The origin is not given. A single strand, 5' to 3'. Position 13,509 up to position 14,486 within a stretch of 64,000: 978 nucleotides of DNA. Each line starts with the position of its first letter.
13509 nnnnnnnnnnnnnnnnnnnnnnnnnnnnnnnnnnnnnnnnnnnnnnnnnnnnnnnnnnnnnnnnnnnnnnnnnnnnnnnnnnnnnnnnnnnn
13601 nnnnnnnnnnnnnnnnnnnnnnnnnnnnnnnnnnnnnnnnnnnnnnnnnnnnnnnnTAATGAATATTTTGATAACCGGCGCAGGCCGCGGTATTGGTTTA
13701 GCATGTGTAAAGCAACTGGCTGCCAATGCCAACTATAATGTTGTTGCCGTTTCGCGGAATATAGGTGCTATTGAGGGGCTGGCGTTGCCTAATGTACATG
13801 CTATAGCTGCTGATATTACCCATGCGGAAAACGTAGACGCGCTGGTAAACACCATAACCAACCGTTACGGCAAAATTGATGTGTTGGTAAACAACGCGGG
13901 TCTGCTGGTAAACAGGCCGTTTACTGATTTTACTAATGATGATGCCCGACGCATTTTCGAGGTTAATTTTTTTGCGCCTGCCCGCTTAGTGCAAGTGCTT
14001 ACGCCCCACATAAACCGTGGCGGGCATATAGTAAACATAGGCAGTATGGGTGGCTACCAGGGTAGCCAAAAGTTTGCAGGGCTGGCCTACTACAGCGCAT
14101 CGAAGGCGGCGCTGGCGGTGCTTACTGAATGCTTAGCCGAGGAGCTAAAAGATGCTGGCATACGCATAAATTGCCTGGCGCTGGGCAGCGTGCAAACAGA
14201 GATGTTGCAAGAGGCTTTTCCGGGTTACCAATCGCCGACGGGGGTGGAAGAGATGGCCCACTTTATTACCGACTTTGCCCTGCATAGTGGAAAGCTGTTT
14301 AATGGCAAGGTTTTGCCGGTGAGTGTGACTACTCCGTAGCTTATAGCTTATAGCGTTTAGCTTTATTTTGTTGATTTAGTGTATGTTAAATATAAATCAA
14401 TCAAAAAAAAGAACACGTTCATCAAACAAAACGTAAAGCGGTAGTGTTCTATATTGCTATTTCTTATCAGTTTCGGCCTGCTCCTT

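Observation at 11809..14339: Aromatic amino acid hydroxylase with a large unexplained C-terminal extension, translationally coupled to an SDR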

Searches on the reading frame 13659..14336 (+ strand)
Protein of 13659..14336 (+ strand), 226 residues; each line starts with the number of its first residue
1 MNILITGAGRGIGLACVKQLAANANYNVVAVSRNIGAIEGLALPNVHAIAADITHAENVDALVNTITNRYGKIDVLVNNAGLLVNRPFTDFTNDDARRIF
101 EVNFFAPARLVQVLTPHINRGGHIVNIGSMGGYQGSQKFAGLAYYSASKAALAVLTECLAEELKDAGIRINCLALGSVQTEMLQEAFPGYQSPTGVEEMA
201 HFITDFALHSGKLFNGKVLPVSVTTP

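Call 3: search_protein_families(library=pfam, proteins=[window:13659-14336:+], max_evalue=0.01)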
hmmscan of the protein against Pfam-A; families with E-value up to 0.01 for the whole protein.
window:13659-14336:+ (226 aa): 6 families
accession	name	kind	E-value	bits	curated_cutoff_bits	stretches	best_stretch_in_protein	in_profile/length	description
PF00106.31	adh_short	-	4.9e-48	163.6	26.6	1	3-188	3-192/195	short chain dehydrogenase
PF13561.12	adh_short_C2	-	2.1e-36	126.2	27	1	7-185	1-183/236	Enoyl-(Acyl carrier protein) reductase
PF08659.16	KR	-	2.1e-13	51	22.6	1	3-177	3-177/180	KR domain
PF13460.12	NAD_binding_10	-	1.9e-05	25.1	27.2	1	7-64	1-59/184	NAD(P)H-binding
PF01370.27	Epimerase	-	2.8e-05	24.1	20.9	1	3-162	1-159/240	NAD dependent epimerase/dehydratase family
PF04321.23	RmlD_sub_bind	-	0.002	17.7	27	1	1-80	1-59/287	RmlD substrate binding domain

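Call 4: search_protein_families(library=ncbifam, proteins=[window:13659-14336:+], max_evalue=0.01)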
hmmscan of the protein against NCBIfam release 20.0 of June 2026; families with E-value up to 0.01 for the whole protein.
window:13659-14336:+ (226 aa): 234 families (the best 25 are shown)
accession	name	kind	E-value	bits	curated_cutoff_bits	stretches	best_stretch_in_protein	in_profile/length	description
NF005559.1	PRK07231.1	subfamily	1.1e-39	136.5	215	1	3-194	7-201/249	glucose 1-dehydrogenase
NF004826.0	PRK06182.1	subfamily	1.7e-36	125.9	305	1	3-182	7-184/274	oxidoreductase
NF004824.0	PRK06180.1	subfamily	2.4e-36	125.4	298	1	2-182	6-187/279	oxidoreductase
NF009466.0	PRK12826.1-2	subfamily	1.4e-33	116.4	222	1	2-188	5-197/248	3-oxoacyl-ACP reductase FabG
NF004823.0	PRK06179.1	subfamily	2.2e-33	115.9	310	1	3-185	8-186/271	oxidoreductase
NF005067.0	PRK06484.1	equivalog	3e-33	115.2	713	1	3-185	12-198/524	short chain dehydrogenase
NF005672.0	PRK07454.1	equivalog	3e-33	115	234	1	3-183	9-193/241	SDR family oxidoreductase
NF004521.0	PRK05866.1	equivalog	3.2e-33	115.1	368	1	2-184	42-231/294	SDR family oxidoreductase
NF006074.0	PRK08220.1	equivalog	7.9e-33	114.1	312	1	2-187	10-189/251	2,3-dihydro-2,3-dihydroxybenzoate dehydrogenase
NF005878.0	PRK07825.1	subfamily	9e-33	113.8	287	1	2-183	11-192/278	short chain dehydrogenase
TIGR04316.1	dhbA_paeA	equivalog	1.5e-32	113.2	300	1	3-186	1-188/250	2,3-dihydro-2,3-dihydroxybenzoate dehydrogenase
NF006114.0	PRK08263.1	subfamily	4.3e-32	111.5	290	1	4-183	7-187/280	short chain dehydrogenase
NF005539.0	PRK07201.1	equivalog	4.6e-32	111.5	549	1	2-186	372-562/657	SDR family oxidoreductase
NF005893.0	PRK07856.1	equivalog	6.5e-32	110.8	255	1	3-194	12-198/255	SDR family oxidoreductase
NF004791.0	PRK06138.1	equivalog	6.6e-32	110.8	312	1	4-198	9-206/252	SDR family oxidoreductase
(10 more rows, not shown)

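Call 18: search_solved_structures(query=window:13659-14336:+, max_evalue=1e-10)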
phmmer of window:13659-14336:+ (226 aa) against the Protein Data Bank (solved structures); distinct sequences matched with E-value up to 1e-10: 404 (the best 60 are shown).
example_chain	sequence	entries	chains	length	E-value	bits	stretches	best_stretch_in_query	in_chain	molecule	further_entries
3m1a_A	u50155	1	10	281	1.4e-29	106.7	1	4-185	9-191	Putative dehydrogenase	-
2et6_A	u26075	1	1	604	1.5e-26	96.8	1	3-175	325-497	(3R)-hydroxyacyl-CoA dehydrogenase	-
3un1_A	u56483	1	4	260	6.7e-23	84.8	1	3-183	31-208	Probable oxidoreductase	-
4i5g_A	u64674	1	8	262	6.8e-23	84.8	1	4-186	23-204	Alclohol dehydrogenase/short-chain dehydrogenase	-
3tzh_A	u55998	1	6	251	4.2e-22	82.2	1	4-184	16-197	3-oxoacyl-[acyl-carrier protein] reductase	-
5end_A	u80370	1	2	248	6.9e-22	81.5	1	4-184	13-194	3-oxoacyl-[acyl-carrier-protein] reductase FabG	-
9fe6_A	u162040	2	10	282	7.8e-22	81.3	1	3-186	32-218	SDR family oxidoreductase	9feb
3op4_A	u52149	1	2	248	8.1e-22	81.3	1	4-184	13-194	3-oxoacyl-[acyl-carrier protein] reductase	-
3rro_A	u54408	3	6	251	9.1e-22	81.1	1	4-184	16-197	3-ketoacyl-(acyl-carrier-protein) reductase | 3-oxoacyl-[acyl-carrier protein] reductase | 3-oxoacyl-[acyl-carrier-protein] reductase FabG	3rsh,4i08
1xhl_A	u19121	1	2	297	1.4e-21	80.6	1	2-183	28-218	Short-chain dehydrogenase/reductase family member (5L265), putative Tropinone Reductase-II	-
4nbu_A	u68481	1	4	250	2.1e-21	80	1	4-186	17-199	3-oxoacyl-(Acyl-carrier-protein) reductase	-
4i5f_A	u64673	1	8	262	2.3e-21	79.8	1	4-186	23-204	Alclohol dehydrogenase/short-chain dehydrogenase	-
4z0t_A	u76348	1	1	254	2.9e-21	79.5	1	4-194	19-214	Oxidoreductase, short-chain dehydrogenase/reductase family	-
3v2g_A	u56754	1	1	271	3e-21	79.4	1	4-182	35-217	3-oxoacyl-[acyl-carrier-protein] reductase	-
3tzc_A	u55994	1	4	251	3.1e-21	79.4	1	4-184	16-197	3-oxoacyl-[acyl-carrier protein] reductase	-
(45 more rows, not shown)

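Call 34: find_homologous_proteins(query=window:13659-14336:+, max_evalue=1e-20)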
Query window:13659-14336:+ (226 aa): 7320 proteins with E <= 1e-20 among 8000 candidates; the best 120 are listed.
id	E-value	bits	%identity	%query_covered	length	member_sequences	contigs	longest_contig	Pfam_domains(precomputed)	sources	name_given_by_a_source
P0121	7.3e-136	469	94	100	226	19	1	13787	PF08659.17,PF13561.13,PF00106.32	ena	-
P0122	2.4e-123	428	84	100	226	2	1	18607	PF08659.17,PF13561.13,PF00106.32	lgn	-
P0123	9.7e-123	426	83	100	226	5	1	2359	PF08659.17,PF13561.13,PF13460.13,PF23441.1,PF00106.32,PF01370.28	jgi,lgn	jgi:NAD(P)-dependent dehydrogenase (short-subunit alcohol dehydrogenase family)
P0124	2.2e-122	425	84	100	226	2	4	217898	PF08659.17,PF13561.13,PF00106.32,PF01370.28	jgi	jgi:3-oxoacyl-[acyl-carrier protein] reductase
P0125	4.9e-122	424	82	100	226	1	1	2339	PF08659.17,PF13561.13,PF00106.32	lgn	-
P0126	6.5e-121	420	83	100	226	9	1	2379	PF08659.17,PF13561.13,PF23441.1,PF00106.32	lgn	-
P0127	1.0e-117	409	80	100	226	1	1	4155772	PF08659.17,PF13561.13,PF13460.13,PF23441.1,PF00106.32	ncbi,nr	ncbi:MAG: SDR family oxidoreductase [Sphingobacteriales bacterium JAD_PAG50586_3]|nr:MAG: SDR family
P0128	2.4e-116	405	81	100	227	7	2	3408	PF08659.17,PF13561.13,PF23441.1,PF00106.32,PF01370.28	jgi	jgi:3-oxoacyl-[acyl-carrier protein] reductase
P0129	3.8e-112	391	96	83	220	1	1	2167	PF08659.17,PF13561.13,PF13460.13,PF00106.32,PF01370.28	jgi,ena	jgi:NAD(P)-dependent dehydrogenase (short-subunit alcohol dehydrogenase family)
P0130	1.9e-100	353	70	100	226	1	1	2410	PF08659.17,PF13561.13,PF13460.13,PF23441.1,PF00106.32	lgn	-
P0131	6.1e-98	345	68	100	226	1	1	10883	PF08659.17,PF13561.13,PF13460.13,PF23441.1,PF00106.32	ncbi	-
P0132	5.4e-97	342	70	100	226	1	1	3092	PF08659.17,PF13561.13,PF00106.32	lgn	-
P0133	5.3e-96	338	69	100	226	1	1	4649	PF08659.17,PF13561.13,PF02254.25,PF13460.13,PF00106.32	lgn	-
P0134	2.5e-89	317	67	100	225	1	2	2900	PF08659.17,PF13561.13,PF13460.13,PF00106.32,PF01370.28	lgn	-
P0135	1.5e-88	314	64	100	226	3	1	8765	PF08659.17,PF13561.13,PF13460.13,PF23441.1,PF00106.32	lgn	-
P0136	3.7e-88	313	68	100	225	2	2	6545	PF08659.17,PF13561.13,PF13460.13,PF00106.32,PF01370.28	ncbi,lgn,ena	-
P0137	2.8e-77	277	68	81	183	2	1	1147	PF08659.17,PF13561.13,PF23441.1,PF00106.32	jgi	jgi:NAD(P)-dependent dehydrogenase (short-subunit alcohol dehydrogenase family)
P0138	1.3e-75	272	68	81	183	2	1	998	PF08659.17,PF13561.13,PF23441.1,PF00106.32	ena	-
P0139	4.3e-74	267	54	100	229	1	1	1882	PF08659.17,PF13561.13,PF00106.32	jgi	jgi:3-oxoacyl-[acyl-carrier protein] reductase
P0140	3.6e-72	261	57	100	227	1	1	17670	PF08659.17,PF13561.13,PF23441.1,PF00106.32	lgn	-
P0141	4.8e-71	257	54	100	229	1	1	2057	PF08659.17,PF13561.13,PF00106.32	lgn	-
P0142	8.1e-71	256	54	100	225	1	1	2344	PF08659.17,PF13561.13,PF23441.1,PF00106.32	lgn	-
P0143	1.1e-70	256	53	100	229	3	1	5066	PF08659.17,PF13561.13,PF00106.32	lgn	-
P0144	1.2e-70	256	55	100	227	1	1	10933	PF08659.17,PF13561.13,PF23441.1,PF00106.32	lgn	-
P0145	1.6e-70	255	52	100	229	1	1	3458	PF08659.17,PF13561.13,PF00106.32,PF01370.28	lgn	-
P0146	2.8e-70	254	55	100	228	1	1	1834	PF08659.17,PF13561.13,PF00106.32,PF03435.25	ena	-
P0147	4.1e-70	254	53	100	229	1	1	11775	PF08659.17,PF13561.13,PF00106.32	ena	-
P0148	5.4e-70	254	53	100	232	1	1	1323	PF08659.17,PF13561.13,PF00106.32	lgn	-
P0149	6.1e-70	253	55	100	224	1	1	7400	PF08659.17,PF13561.13,PF23441.1,PF00106.32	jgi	jgi:short-subunit dehydrogenase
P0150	8.1e-70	253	56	100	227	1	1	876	PF08659.17,PF13561.13,PF23441.1,PF00106.32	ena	-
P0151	8.9e-70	253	52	100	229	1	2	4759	PF08659.17,PF13561.13,PF00106.32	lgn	-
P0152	1.7e-69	252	53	100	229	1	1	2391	PF08659.17,PF13561.13,PF00106.32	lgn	-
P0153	2.3e-69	251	52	100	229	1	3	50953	PF08659.17,PF13561.13,PF00106.32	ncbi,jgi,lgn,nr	ncbi:MAG TPA: SDR family oxidoreductase [Bacteroidales bacterium]|jgi:NAD(P)-dependent dehydrogenase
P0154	2.5e-69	251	54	100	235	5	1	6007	PF08659.17,PF13561.13,PF23441.1,PF00106.32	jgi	jgi:short-subunit dehydrogenase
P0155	2.8e-69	251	52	100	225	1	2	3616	PF13561.13,PF00106.32,PF01370.28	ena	-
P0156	3.0e-69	251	53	100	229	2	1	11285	PF08659.17,PF13561.13,PF23441.1,PF00106.32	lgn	-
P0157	3.2e-69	251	51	100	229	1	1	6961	PF08659.17,PF13561.13,PF00106.32,PF03435.25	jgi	jgi:NAD(P)-dependent dehydrogenase (short-subunit alcohol dehydrogenase family)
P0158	3.5e-69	251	55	100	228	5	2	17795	PF08659.17,PF13561.13,PF00106.32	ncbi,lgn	-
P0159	3.6e-69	251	52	100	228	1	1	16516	PF08659.17,PF13561.13,PF00106.32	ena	-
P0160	3.8e-69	251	54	100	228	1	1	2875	PF08659.17,PF13561.13,PF00106.32,PF01370.28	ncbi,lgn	-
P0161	4.5e-69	251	52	100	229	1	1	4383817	PF08659.17,PF13561.13,PF00106.32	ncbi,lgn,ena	-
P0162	4.6e-69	250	52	100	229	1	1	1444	PF08659.17,PF13561.13,PF00106.32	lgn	-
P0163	5.5e-69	250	54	100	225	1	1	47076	PF08659.17,PF13561.13,PF00106.32,PF03435.25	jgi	jgi:NAD(P)-dependent dehydrogenase (short-subunit alcohol dehydrogenase family)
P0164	5.8e-69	250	53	100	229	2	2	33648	PF08659.17,PF13561.13,PF00106.32,PF01370.28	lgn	-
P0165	5.9e-69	250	51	100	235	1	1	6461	PF08659.17,PF13561.13,PF23441.1,PF00106.32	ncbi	-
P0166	7.6e-69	250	51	100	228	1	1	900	PF08659.17,PF13561.13,PF00106.32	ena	-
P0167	1.7e-68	249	51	100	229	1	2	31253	PF08659.17,PF13561.13,PF00106.32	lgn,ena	-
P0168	1.9e-68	248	53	100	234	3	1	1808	PF08659.17,PF13561.13,PF00106.32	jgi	-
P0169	2.0e-68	248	52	100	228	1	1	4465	PF08659.17,PF13561.13,PF00106.32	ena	-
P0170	2.2e-68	248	52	100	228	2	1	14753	PF08659.17,PF13561.13,PF00106.32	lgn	-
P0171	2.8e-68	248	52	100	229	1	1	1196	PF08659.17,PF13561.13,PF00106.32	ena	-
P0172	3.3e-68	248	55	100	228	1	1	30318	PF08659.17,PF05368.20,PF13561.13,PF13460.13,PF23441.1,PF00106.32,PF01370.28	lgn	-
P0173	3.4e-68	248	52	100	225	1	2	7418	PF08659.17,PF13561.13,PF00106.32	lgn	-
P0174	3.8e-68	247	51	100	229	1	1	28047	PF08659.17,PF13561.13,PF00106.32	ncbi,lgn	-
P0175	3.9e-68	247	54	100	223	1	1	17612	PF08659.17,PF13561.13,PF23441.1,PF00106.32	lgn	-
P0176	4.3e-68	247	53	100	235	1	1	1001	PF08659.17,PF13561.13,PF23441.1,PF00106.32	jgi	jgi:3-oxoacyl-[acyl-carrier protein] reductase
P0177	4.5e-68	247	51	100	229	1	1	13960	PF08659.17,PF13561.13,PF00106.32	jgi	jgi:3-oxoacyl-[acyl-carrier protein] reductase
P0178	4.6e-68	247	50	100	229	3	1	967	PF08659.17,PF13561.13,PF00106.32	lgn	-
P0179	4.9e-68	247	53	100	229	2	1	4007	PF08659.17,PF13561.13,PF00106.32,PF01370.28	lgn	-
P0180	5.4e-68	247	52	100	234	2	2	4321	PF08659.17,PF13561.13,PF00106.32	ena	-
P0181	5.9e-68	247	55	99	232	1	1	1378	PF08659.17,PF13561.13,PF00106.32,PF01370.28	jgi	jgi:NAD(P)-dependent dehydrogenase (short-subunit alcohol dehydrogenase family)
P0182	6.6e-68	247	53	100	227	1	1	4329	PF08659.17,PF13561.13,PF00106.32,PF03435.25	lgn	-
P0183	7.3e-68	247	53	100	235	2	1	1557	PF08659.17,PF02719.22,PF13561.13,PF00106.32,PF01370.28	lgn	-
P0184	7.4e-68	247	53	100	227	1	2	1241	PF08659.17,PF13561.13,PF00106.32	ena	-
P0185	7.7e-68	246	54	100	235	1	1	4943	PF08659.17,PF13561.13,PF00106.32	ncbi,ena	-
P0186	8.7e-68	246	52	100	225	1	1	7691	PF08659.17,PF13561.13,PF00106.32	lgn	-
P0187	9.3e-68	246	51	100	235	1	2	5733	PF08659.17,PF13561.13,PF00106.32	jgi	jgi:NAD(P)-dependent dehydrogenase (short-subunit alcohol dehydrogenase family)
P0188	1.1e-67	246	51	100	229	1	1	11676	PF08659.17,PF13561.13,PF00106.32,PF01370.28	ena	-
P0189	1.3e-67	246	51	100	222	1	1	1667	PF08659.17,PF13561.13,PF23441.1,PF00106.32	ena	-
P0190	1.4e-67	246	52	100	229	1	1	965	PF08659.17,PF13561.13,PF00106.32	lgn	-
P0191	1.5e-67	246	52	100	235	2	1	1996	PF08659.17,PF13561.13,PF00106.32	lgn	-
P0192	1.6e-67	245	54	100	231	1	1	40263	PF08659.17,PF13561.13,PF23441.1,PF00106.32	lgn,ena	-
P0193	1.6e-67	245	52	100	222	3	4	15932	PF08659.17,PF13561.13,PF00106.32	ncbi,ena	-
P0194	1.7e-67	245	54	100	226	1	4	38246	PF08659.17,PF13561.13,PF23441.1,PF00106.32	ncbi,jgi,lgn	jgi:short-subunit dehydrogenase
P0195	1.8e-67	245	54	100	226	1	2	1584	PF08659.17,PF13561.13,PF23441.1,PF00106.32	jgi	-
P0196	1.9e-67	245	52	100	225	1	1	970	PF08659.17,PF13561.13,PF00106.32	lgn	-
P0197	1.9e-67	245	49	100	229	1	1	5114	PF08659.17,PF13561.13,PF00106.32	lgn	-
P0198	2.0e-67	245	51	100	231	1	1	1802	PF08659.17,PF13561.13,PF00106.32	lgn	-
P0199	2.1e-67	245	51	100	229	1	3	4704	PF08659.17,PF13561.13,PF00106.32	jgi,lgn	jgi:NAD(P)-dependent dehydrogenase (short-subunit alcohol dehydrogenase family)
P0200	2.1e-67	245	53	100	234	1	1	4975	PF08659.17,PF13561.13,PF00106.32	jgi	jgi:NAD(P)-dependent dehydrogenase (short-subunit alcohol dehydrogenase family)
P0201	2.2e-67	245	50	100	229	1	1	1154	PF08659.17,PF13561.13,PF00106.32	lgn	-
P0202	2.2e-67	245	51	100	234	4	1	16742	PF08659.17,PF13561.13,PF00106.32,PF01370.28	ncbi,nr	ncbi:MAG: SDR family oxidoreductase [Bacteroidota bacterium]|nr:SDR family oxidoreductase [Bacteroid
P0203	2.3e-67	245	52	100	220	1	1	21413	PF13561.13,PF00106.32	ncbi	ncbi:MAG: SDR family oxidoreductase [Bacteroidota bacterium]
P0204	2.5e-67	245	50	100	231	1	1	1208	PF08659.17,PF13561.13,PF00106.32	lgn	-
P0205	2.6e-67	245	54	100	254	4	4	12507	PF08659.17,PF13561.13,PF00106.32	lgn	-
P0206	2.6e-67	245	50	100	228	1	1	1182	PF08659.17,PF13561.13,PF00106.32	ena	-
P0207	2.8e-67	245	52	100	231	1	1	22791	PF08659.17,PF13561.13,PF00106.32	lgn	-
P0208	2.8e-67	245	51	100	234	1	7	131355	PF08659.17,PF13561.13,PF23441.1,PF00106.32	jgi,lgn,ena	jgi:NAD(P)-dependent dehydrogenase (short-subunit alcohol dehydrogenase family)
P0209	2.8e-67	245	51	100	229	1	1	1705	PF08659.17,PF13561.13,PF00106.32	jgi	jgi:short-subunit dehydrogenase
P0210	2.9e-67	245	55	100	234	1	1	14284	PF13561.13,PF00106.32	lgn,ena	-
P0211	3.0e-67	245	54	100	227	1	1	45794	PF08659.17,PF13561.13,PF23441.1,PF00106.32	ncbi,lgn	-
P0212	3.1e-67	245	51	100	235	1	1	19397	PF08659.17,PF13561.13,PF23441.1,PF00106.32,PF01370.28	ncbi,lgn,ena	-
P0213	3.1e-67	244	50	100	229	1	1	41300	PF08659.17,PF13561.13,PF00106.32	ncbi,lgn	ncbi:MAG: SDR family oxidoreductase [Bacteroidales bacterium]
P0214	3.2e-67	244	50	100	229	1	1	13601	PF08659.17,PF13561.13,PF00106.32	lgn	-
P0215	3.4e-67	244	51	100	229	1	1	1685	PF08659.17,PF13561.13,PF00106.32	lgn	-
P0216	3.6e-67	244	51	100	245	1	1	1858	PF08659.17,PF13561.13,PF00106.32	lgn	-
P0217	3.6e-67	244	50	100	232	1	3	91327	PF08659.17,PF13561.13,PF00106.32,PF01370.28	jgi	-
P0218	3.8e-67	244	50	100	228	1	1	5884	PF08659.17,PF13561.13,PF00106.32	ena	-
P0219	3.9e-67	244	52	100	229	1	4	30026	PF08659.17,PF13561.13,PF00106.32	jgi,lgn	jgi:NAD(P)-dependent dehydrogenase (short-subunit alcohol dehydrogenase family)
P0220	3.9e-67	244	54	100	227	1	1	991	PF08659.17,PF13561.13,PF00106.32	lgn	-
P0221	4.0e-67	244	49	100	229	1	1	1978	PF08659.17,PF13561.13,PF00106.32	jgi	jgi:3-oxoacyl-[acyl-carrier protein] reductase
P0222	4.0e-67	244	51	100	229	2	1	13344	PF08659.17,PF13561.13,PF00106.32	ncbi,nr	ncbi:MAG TPA: SDR family oxidoreductase [Bacteroidales bacterium]|nr:SDR family oxidoreductase [Bact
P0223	4.2e-67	244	52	100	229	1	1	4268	PF08659.17,PF13561.13,PF00106.32,PF01370.28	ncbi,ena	-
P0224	4.4e-67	244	49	100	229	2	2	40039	PF08659.17,PF13561.13,PF00106.32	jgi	-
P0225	4.6e-67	244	50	100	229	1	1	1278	PF08659.17,PF13561.13,PF00106.32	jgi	jgi:NAD(P)-dependent dehydrogenase (short-subunit alcohol dehydrogenase family)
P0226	4.6e-67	244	52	100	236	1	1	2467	PF08659.17,PF13561.13,PF23441.1,PF00106.32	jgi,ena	-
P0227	4.8e-67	244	50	100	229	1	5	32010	PF08659.17,PF13561.13,PF00106.32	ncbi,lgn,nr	ncbi:MAG TPA: SDR family oxidoreductase [Bacteroidales bacterium]|nr:SDR family oxidoreductase [Bact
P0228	4.9e-67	244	52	100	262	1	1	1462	PF08659.17,PF13561.13,PF00106.32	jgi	jgi:NAD(P)-dependent dehydrogenase (short-subunit alcohol dehydrogenase family)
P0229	5.0e-67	244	53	100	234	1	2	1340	PF08659.17,PF13561.13,PF00106.32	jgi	-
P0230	5.2e-67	244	54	100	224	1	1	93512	PF08659.17,PF13561.13,PF00106.32,PF01370.28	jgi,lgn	jgi:NAD(P)-dependent dehydrogenase (short-subunit alcohol dehydrogenase family)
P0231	6.6e-67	243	51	100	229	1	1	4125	PF08659.17,PF13561.13,PF00106.32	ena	-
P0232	7.4e-67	243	52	100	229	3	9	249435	PF08659.17,PF13561.13,PF00106.32,PF01370.28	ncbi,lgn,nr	ncbi:MAG: SDR family oxidoreductase [Bacteroidia bacterium]|nr:SDR family oxidoreductase [Bacteroidi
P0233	7.8e-67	243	53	100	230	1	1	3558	PF08659.17,PF13561.13,PF23441.1,PF00106.32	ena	-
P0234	9.3e-67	243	50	100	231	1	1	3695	PF08659.17,PF13561.13,PF00106.32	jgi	jgi:NAD(P)-dependent dehydrogenase (short-subunit alcohol dehydrogenase family)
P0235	9.8e-67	243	52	100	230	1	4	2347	PF08659.17,PF13561.13,PF00106.32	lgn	-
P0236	9.9e-67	243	53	100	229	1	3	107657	PF08659.17,PF13561.13,PF00106.32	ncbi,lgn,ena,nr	ncbi:MAG TPA: SDR family oxidoreductase [Bacteroidales bacterium]|nr:SDR family oxidoreductase [Bact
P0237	1.0e-66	243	50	100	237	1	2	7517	PF08659.17,PF13561.13,PF00106.32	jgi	jgi:3-oxoacyl-[acyl-carrier protein] reductase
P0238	1.0e-66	243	54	100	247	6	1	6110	PF08659.17,PF13561.13,PF00106.32,PF01370.28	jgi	jgi:NAD(P)-dependent dehydrogenase (short-subunit alcohol dehydrogenase family)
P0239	1.1e-66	243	53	100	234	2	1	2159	PF08659.17,PF13561.13,PF00106.32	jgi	jgi:NAD(P)-dependent dehydrogenase (short-subunit alcohol dehydrogenase family)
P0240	1.1e-66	243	52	100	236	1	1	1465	PF08659.17,PF13561.13,PF00106.32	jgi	jgi:short-subunit dehydrogenase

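Call 35: find_encoding_contigs(protein=P0161, flank=5000, max_places=2)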
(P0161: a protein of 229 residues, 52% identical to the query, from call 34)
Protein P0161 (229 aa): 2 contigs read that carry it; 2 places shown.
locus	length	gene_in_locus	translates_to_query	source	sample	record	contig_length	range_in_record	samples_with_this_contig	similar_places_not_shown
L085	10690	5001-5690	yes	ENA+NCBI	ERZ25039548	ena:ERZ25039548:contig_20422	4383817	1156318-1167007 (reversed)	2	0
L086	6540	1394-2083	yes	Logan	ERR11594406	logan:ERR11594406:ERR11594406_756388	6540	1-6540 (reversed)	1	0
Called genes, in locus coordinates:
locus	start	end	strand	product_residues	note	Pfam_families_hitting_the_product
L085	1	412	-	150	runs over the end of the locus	PF01381:HTH_3, PF12844:HTH_19 (weak)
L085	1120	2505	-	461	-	PF00375:SDF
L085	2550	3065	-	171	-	PF00254:FKBP_C (weak)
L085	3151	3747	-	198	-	-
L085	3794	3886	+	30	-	-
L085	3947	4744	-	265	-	PF03807:F420_oxidored, PF14748:P5CR_dimer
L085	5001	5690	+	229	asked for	PF00106:adh_short, PF08659:KR, PF13561:adh_short_C2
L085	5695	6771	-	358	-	PF00871:Acetate_kinase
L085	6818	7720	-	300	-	PF01515:PTA_PTB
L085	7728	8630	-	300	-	PF01515:PTA_PTB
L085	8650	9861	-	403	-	PF00871:Acetate_kinase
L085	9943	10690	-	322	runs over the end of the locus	PF02558:ApbA (faint), PF02737:3HCDH_N, PF03721:UDPG_MGDP_dh_N, PF00725:3HCDH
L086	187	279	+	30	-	-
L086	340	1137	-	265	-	PF03807:F420_oxidored, PF14748:P5CR_dimer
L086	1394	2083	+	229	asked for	PF00106:adh_short, PF08659:KR, PF13561:adh_short_C2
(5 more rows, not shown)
